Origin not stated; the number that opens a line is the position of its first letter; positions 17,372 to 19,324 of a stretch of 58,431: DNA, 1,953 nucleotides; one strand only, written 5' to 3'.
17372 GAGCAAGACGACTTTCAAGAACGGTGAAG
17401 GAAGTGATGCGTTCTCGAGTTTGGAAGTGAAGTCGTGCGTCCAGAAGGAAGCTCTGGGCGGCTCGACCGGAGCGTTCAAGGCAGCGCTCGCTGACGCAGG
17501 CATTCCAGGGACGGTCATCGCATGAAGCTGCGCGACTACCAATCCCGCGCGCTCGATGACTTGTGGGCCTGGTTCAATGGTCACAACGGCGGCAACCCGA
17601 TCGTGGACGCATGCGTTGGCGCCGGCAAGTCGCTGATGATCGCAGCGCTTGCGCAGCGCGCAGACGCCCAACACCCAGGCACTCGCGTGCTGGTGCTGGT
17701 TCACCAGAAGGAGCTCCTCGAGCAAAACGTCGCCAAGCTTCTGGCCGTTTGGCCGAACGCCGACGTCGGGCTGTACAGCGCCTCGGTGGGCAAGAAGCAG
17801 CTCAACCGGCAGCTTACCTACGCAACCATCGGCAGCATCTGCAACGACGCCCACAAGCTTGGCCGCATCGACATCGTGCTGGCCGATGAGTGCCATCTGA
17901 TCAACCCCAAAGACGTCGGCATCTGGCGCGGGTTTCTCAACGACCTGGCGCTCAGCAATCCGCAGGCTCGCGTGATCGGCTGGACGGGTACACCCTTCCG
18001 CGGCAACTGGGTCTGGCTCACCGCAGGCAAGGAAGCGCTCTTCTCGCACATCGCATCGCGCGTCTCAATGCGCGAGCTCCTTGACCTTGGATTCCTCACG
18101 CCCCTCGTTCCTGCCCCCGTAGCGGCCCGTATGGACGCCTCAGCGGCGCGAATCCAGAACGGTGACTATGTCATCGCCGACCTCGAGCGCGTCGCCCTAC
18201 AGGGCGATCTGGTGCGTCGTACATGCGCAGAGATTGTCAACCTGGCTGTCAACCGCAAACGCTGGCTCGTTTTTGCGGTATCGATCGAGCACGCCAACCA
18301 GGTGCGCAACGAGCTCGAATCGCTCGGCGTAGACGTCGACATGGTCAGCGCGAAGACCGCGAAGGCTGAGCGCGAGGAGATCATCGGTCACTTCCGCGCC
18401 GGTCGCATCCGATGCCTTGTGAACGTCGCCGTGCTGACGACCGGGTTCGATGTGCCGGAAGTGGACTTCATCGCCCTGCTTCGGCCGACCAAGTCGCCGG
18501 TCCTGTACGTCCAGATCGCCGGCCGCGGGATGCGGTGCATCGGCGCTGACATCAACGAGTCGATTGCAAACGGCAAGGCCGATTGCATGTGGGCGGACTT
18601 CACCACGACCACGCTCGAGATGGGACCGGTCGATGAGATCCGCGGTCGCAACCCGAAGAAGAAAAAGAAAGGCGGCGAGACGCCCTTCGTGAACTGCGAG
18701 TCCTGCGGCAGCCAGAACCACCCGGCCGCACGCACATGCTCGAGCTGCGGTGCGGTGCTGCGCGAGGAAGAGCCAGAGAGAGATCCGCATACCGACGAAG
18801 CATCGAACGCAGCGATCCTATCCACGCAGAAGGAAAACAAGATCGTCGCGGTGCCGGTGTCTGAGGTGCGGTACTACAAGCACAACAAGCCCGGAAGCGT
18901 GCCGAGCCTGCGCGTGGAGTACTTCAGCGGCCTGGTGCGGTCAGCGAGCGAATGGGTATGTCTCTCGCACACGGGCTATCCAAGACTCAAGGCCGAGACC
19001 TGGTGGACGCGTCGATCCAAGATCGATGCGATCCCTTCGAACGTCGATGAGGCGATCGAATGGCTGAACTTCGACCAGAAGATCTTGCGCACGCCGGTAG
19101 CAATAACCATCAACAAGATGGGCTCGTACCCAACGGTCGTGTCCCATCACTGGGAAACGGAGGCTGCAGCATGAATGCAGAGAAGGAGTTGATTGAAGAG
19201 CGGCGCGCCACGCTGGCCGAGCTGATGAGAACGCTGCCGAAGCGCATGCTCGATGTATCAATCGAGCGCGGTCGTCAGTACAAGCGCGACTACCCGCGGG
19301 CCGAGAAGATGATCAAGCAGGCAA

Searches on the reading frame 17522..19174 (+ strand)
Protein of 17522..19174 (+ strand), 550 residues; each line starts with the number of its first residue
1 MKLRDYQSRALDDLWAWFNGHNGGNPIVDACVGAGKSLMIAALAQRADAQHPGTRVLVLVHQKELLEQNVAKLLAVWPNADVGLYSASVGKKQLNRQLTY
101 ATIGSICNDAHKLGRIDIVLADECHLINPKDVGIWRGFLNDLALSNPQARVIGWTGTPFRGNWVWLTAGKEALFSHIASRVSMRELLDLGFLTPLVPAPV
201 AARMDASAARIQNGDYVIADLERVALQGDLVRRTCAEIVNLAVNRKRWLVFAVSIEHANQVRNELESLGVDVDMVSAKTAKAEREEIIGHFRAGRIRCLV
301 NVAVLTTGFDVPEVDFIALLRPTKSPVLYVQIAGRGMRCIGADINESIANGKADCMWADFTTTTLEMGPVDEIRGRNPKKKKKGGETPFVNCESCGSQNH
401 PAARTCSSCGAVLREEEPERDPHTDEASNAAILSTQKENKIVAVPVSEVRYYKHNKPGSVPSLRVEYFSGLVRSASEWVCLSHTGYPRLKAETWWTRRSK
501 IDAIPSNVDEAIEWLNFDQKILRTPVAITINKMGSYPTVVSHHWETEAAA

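Call 8: search_protein_families(library=pfam, proteins=[window:17522-19174:+], max_evalue=0.01)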
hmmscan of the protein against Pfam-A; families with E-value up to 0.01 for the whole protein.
window:17522-19174:+ (550 aa): 8 families
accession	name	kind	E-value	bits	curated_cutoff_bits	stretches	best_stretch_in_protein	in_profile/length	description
PF00271.37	Helicase_C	-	1.5e-17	64.2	23.5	1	241-338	11-108/110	Helicase conserved C-terminal domain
PF04851.21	ResIII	-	5.3e-17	62.6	22.5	1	1-160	2-164/164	Type III restriction enzyme, res subunit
PF00270.35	DEAD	-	1e-09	38.8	26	1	15-159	12-161/167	DEAD/DEAH box helicase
PF18766.7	SWI2_SNF2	-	1.2e-06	28.8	26.7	1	22-160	17-157/221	SWI2/SNF2 ATPase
PF13248.11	Zn_ribbon_3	-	0.0012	18.6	27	1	389-413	2-26/26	zinc-ribbon domain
PF12773.13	DZR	-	0.0019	18.8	27.3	1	392-413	1-22/45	Double zinc ribbon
PF13240.11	Zn_Ribbon_1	-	0.0051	17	25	1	392-412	2-22/23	zinc-ribbon domain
PF13401.12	AAA_22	-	0.0083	16.9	27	0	24-142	6-104/130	AAA domain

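Call 18: find_related_loci(query=window:17522-19174:+, collection=viral_contigs, flank=10000)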
Query window:17522-19174:+ (550 aa) in viral_contigs; peptide patterns used: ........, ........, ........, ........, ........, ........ (x = any residue, [..] = any of these).
28 stretches matched a pattern; 1 encode a relative of the query (tblastn E <= 1e-3); 1 distinct loci.
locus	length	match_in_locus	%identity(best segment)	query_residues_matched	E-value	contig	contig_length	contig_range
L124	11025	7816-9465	77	1-550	0e+0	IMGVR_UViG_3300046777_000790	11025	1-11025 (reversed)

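Call 20: find_homologous_proteins(query=window:17522-19174:+, max_evalue=1e-30)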
Query window:17522-19174:+ (550 aa): 2496 proteins with E <= 1e-30 among 8000 candidates; the best 120 are listed.
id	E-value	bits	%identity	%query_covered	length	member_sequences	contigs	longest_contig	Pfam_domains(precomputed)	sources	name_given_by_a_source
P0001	0.0e+0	1268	100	100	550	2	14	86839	PF00270.36,PF18766.8,PF00271.38,PF04851.22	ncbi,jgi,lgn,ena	jgi:DNA repair protein RadD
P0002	1.1e-287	973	77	100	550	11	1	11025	PF00270.36,PF18766.8,PF00271.38,PF04851.22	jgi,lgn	jgi:DNA repair protein RadD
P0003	2.3e-246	837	67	99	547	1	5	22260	PF00270.36,PF18766.8,PF00271.38,PF04851.22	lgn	-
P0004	2.5e-246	837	67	99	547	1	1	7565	PF00270.36,PF18766.8,PF00271.38,PF04851.22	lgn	-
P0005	3.1e-246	837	66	100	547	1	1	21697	PF00270.36,PF18766.8,PF00271.38,PF04851.22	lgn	-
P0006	5.5e-245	832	67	99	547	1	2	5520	PF00270.36,PF18766.8,PF00271.38,PF04851.22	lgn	-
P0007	2.0e-244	831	67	100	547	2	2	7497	PF00270.36,PF18766.8,PF00271.38,PF04851.22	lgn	-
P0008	2.8e-243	827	66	100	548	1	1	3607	PF00270.36,PF18766.8,PF00271.38,PF04851.22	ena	-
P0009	6.7e-242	822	66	100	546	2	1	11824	PF00270.36,PF18766.8,PF00271.38,PF04851.22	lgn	-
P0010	8.5e-242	822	66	99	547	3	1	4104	PF00270.36,PF18766.8,PF00271.38,PF04851.22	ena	-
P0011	3.6e-241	820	66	100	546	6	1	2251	PF00270.36,PF18766.8,PF00271.38,PF04851.22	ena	-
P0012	9.5e-241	818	67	99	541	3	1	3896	PF00270.36,PF18766.8,PF00271.38,PF04851.22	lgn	-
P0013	5.6e-240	816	65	99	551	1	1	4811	PF00270.36,PF18766.8,PF00271.38,PF04851.22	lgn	-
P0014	1.6e-239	814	65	99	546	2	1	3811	PF00270.36,PF21090.4,PF18766.8,PF00271.38,PF04851.22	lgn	-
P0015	2.2e-238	811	65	99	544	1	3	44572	PF00270.36,PF18766.8,PF00271.38,PF04851.22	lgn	-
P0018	5.6e-238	809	65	99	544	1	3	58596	PF00270.36,PF18766.8,PF00271.38,PF04851.22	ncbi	-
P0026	6.8e-236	802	67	100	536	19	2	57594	PF00270.36,PF18766.8,PF00271.38,PF04851.22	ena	-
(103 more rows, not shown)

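Call 21: find_encoding_contigs(protein=P0018, flank=10000, max_places=3)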
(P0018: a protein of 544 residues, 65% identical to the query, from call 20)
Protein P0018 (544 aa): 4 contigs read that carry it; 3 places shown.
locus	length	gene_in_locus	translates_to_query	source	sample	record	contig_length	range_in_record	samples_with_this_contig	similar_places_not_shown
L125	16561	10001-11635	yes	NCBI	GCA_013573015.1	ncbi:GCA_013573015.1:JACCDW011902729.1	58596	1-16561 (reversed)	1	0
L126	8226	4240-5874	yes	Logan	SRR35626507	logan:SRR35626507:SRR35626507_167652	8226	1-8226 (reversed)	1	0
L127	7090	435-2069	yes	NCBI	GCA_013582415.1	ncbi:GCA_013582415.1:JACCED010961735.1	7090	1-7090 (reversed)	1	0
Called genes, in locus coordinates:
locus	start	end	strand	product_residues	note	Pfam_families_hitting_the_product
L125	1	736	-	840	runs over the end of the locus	PF09250:Prim-Pol, PF13148:DUF3987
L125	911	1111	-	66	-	PF14549:P22_Cro, PF15943:YdaS_toxin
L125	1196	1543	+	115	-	PF12844:HTH_19, PF13560:HTH_31 (weak), PF01381:HTH_3, PF13443:HTH_26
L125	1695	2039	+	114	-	-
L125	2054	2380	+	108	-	-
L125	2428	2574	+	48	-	-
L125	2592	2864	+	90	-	-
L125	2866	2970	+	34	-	-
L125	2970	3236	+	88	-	-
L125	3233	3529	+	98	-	-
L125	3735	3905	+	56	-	-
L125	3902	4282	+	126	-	PF11672:DUF3268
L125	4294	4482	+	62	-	-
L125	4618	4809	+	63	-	-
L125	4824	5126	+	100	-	-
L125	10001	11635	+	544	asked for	PF00270:DEAD, PF04851:ResIII, PF18766:SWI2_SNF2 (weak), PF00271:Helicase_C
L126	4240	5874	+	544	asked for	PF00270:DEAD, PF04851:ResIII, PF18766:SWI2_SNF2 (weak), PF00271:Helicase_C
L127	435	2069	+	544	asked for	PF00270:DEAD, PF04851:ResIII, PF18766:SWI2_SNF2 (weak), PF00271:Helicase_C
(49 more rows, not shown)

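Call 22: find_encoding_contigs(protein=P0026, flank=10000, max_places=3)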
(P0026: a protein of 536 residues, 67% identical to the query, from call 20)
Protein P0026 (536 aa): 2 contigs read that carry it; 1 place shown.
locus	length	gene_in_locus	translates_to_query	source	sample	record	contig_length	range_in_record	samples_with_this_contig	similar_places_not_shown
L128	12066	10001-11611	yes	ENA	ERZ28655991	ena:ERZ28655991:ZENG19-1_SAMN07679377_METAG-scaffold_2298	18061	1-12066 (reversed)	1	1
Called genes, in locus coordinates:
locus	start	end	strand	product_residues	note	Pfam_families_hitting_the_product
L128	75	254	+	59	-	-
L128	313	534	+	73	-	-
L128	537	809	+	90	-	-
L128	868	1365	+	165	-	-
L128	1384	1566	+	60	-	-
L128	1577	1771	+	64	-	-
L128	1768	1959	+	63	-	-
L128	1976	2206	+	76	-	-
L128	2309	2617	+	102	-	-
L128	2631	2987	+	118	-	-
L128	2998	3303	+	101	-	PF20788:YuA_Gp49 (weak)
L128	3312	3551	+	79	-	-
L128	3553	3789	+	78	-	-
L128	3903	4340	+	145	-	-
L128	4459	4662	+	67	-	-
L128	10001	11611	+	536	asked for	PF00270:DEAD, PF04851:ResIII, PF18766:SWI2_SNF2 (weak), PF00271:Helicase_C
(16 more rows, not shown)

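Call 23: find_encoding_contigs(protein=P0003, flank=10000, max_places=3)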
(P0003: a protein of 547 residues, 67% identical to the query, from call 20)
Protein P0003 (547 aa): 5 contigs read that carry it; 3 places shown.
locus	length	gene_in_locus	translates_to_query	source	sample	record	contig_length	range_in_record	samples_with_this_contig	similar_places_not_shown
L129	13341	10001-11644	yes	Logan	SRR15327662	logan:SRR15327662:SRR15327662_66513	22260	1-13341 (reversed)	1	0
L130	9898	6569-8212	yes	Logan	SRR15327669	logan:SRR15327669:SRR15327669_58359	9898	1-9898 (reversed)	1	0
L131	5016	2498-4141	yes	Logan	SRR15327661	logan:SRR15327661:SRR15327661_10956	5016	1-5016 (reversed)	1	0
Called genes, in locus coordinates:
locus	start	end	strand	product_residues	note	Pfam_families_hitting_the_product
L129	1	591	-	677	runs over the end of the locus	PF13481:AAA_25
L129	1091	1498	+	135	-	PF13560:HTH_31 (weak), PF12844:HTH_19, PF13443:HTH_26 (weak), PF01381:HTH_3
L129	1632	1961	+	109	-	-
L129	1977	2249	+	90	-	-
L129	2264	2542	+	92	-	-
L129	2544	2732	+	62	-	-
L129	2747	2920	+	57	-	-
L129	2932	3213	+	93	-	-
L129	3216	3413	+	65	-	-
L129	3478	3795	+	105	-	-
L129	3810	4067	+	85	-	-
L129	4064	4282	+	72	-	-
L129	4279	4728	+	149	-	PF13328:HD_4 (weak)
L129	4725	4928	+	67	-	-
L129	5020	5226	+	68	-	-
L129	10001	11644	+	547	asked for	PF00270:DEAD, PF04851:ResIII, PF18766:SWI2_SNF2, PF00271:Helicase_C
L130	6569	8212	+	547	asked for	PF00270:DEAD, PF04851:ResIII, PF18766:SWI2_SNF2, PF00271:Helicase_C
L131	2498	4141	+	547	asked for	PF00270:DEAD, PF04851:ResIII, PF18766:SWI2_SNF2, PF00271:Helicase_C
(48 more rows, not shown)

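Call 38: find_related_loci(query=A1, collection=viral_contigs, flank=10000)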
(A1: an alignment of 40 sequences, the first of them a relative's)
Query A1 (550 aa) in viral_contigs; peptide patterns used: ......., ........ (x = any residue, [..] = any of these).
182 stretches matched a pattern; 150 encode a relative of the query (tblastn E <= 1e-3); the best 80 are kept; 80 distinct loci.
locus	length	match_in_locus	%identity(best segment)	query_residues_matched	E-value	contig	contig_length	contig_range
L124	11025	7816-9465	77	1-550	0e+0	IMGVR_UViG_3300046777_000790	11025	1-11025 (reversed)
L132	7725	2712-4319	66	1-548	0e+0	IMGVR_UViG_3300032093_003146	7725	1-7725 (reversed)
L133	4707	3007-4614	66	1-548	0e+0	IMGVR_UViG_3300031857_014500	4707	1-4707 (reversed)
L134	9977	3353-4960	68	1-549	0e+0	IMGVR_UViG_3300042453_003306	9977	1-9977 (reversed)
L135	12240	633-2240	67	1-549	0e+0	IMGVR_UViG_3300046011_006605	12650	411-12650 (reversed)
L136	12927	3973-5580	65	1-548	0e+0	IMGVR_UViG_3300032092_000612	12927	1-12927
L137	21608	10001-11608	65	1-548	0e+0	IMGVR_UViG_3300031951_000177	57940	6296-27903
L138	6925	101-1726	66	1-550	0e+0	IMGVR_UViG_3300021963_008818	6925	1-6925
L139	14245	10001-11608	65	1-548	0e+0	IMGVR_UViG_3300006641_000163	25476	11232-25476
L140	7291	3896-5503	67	1-549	0e+0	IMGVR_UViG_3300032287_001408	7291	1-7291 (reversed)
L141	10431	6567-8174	65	1-548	0e+0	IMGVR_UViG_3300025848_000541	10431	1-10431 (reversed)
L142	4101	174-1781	67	1-549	0e+0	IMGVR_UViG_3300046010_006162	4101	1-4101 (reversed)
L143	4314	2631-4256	67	1-550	0e+0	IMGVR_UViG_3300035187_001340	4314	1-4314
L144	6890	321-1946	66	1-550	0e+0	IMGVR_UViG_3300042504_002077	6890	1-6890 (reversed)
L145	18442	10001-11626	66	1-550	0e+0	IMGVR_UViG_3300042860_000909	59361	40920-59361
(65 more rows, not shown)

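Call 50: find_related_loci(query=A1, collection=genome_contigs, flank=10000)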
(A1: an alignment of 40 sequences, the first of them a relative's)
Query A1 (550 aa) in genome_contigs; peptide patterns used: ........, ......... (x = any residue, [..] = any of these).
31 stretches matched a pattern; 2 encode a relative of the query (tblastn E <= 1e-3); 2 distinct loci.
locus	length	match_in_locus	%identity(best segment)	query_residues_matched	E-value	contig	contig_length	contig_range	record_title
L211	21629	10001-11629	65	1-546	0e+0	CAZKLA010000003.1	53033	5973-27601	MAG TPA_asm: uncultured Aquiluna sp. isolate SRP318679_co1_172 genome assembly, contig: NODE_945_length_53033_cov_8.8437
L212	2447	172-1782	43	1-550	3e-153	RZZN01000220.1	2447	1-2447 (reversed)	MAG: Gammaproteobacteria bacterium isolate INTA.AUR.070 contig-100_26119, whole genome shotgun sequence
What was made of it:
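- Tried and rejected: One hit is a 53-kb phage contig binned into an 'Aquiluna' MAG (call 50).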
